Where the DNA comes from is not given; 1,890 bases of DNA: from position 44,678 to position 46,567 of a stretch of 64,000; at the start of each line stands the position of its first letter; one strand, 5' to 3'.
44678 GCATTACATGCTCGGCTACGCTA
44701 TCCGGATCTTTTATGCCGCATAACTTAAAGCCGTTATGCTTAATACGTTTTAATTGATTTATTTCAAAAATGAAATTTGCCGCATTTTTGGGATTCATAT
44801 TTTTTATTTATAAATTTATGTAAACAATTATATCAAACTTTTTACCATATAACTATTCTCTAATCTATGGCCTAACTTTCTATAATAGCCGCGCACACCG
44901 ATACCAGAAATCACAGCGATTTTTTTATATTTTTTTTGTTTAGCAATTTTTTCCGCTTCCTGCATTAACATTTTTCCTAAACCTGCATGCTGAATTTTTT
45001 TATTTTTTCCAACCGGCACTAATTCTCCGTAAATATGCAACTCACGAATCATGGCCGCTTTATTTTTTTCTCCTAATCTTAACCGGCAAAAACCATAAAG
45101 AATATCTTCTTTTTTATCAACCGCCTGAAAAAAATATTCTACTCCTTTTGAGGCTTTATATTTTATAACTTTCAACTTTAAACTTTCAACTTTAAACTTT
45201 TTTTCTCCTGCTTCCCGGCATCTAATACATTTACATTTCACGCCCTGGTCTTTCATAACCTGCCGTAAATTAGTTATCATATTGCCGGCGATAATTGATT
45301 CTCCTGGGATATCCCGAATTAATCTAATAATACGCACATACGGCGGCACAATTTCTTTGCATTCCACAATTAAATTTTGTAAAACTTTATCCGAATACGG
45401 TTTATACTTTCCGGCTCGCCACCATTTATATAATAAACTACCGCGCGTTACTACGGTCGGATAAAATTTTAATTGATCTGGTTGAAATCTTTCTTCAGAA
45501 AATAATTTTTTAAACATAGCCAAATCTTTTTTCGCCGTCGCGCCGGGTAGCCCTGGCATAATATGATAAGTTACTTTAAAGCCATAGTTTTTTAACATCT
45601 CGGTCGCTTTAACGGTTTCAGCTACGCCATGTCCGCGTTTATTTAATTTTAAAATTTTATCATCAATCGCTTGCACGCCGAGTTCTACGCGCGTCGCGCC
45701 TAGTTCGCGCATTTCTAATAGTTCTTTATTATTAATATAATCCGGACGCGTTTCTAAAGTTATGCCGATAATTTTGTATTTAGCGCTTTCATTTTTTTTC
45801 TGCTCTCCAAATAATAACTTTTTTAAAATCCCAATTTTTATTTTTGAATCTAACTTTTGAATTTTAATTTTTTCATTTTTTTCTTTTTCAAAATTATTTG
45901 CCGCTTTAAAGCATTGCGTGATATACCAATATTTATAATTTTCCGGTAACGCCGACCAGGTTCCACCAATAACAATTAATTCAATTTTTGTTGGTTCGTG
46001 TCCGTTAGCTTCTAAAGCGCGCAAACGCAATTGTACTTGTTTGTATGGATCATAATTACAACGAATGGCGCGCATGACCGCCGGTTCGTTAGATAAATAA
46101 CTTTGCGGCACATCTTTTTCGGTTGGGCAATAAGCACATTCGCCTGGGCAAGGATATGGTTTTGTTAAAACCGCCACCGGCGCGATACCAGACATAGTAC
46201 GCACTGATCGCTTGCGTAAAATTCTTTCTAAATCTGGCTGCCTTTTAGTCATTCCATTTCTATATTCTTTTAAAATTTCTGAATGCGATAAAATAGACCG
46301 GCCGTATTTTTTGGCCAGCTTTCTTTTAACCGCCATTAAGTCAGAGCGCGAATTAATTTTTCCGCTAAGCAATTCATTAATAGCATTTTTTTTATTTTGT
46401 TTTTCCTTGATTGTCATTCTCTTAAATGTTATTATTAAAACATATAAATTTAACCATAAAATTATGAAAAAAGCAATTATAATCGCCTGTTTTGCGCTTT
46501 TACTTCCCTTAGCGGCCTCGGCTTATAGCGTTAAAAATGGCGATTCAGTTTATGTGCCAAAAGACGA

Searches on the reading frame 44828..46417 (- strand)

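Call 79: search_protein_families(library=pfam, proteins=[window:44828-46417:-], max_evalue=0.00001)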
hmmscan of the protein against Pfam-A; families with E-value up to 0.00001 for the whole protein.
window:44828-46417:- (529 aa): 2 families
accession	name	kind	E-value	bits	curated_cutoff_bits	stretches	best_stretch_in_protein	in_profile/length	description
PF16199.10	Radical_SAM_C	-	1.2e-21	77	31.9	1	313-387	1-76/85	Radical_SAM C-terminal domain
PF04055.27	Radical_SAM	-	1.3e-17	65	29.5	1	90-296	7-157/166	Radical SAM superfamily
